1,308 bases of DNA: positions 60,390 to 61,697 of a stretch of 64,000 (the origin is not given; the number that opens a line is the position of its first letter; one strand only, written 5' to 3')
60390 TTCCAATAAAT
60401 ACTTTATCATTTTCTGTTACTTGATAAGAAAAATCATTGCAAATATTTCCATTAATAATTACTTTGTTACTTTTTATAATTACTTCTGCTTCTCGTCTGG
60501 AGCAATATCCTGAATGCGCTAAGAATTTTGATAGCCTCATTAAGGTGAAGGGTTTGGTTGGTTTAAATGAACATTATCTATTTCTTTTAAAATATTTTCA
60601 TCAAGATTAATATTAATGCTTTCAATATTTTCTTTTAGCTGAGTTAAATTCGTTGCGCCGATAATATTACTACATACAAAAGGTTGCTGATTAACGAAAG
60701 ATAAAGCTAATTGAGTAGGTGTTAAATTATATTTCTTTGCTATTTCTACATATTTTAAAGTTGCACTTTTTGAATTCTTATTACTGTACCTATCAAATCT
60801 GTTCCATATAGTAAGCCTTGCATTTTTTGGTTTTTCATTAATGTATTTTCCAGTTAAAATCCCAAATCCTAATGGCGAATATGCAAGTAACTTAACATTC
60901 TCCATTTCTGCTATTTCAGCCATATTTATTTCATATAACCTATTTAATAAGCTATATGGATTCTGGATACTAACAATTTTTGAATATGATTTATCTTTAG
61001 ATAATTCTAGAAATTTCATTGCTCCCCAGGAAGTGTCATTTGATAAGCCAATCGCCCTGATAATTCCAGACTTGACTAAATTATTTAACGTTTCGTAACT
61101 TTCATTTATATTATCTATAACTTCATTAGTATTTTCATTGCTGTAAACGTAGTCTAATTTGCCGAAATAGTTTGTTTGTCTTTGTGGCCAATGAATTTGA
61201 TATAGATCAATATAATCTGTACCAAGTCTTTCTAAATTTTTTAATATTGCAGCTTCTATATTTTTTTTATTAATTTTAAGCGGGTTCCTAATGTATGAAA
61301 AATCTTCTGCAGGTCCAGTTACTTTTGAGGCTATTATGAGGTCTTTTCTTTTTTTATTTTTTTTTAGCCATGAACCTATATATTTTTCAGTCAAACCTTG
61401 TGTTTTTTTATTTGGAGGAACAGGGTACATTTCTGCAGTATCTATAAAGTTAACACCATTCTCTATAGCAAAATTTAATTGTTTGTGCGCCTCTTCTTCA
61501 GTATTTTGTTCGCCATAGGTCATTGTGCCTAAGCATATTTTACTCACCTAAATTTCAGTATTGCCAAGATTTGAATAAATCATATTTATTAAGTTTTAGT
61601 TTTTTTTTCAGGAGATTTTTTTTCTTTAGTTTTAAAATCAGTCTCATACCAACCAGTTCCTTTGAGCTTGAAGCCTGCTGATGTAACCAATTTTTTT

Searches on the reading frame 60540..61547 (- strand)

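Call 56: search_protein_families(library=pfam, proteins=[window:60540-61547:-], max_evalue=1e-8)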
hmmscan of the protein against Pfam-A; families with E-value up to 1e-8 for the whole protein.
window:60540-61547:- (335 aa): 1 family
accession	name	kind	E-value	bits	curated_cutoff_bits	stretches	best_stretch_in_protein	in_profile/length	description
PF00248.27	Aldo_ket_red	-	3.7e-69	233.4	24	1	3-326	1-289/291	Aldo/keto reductase family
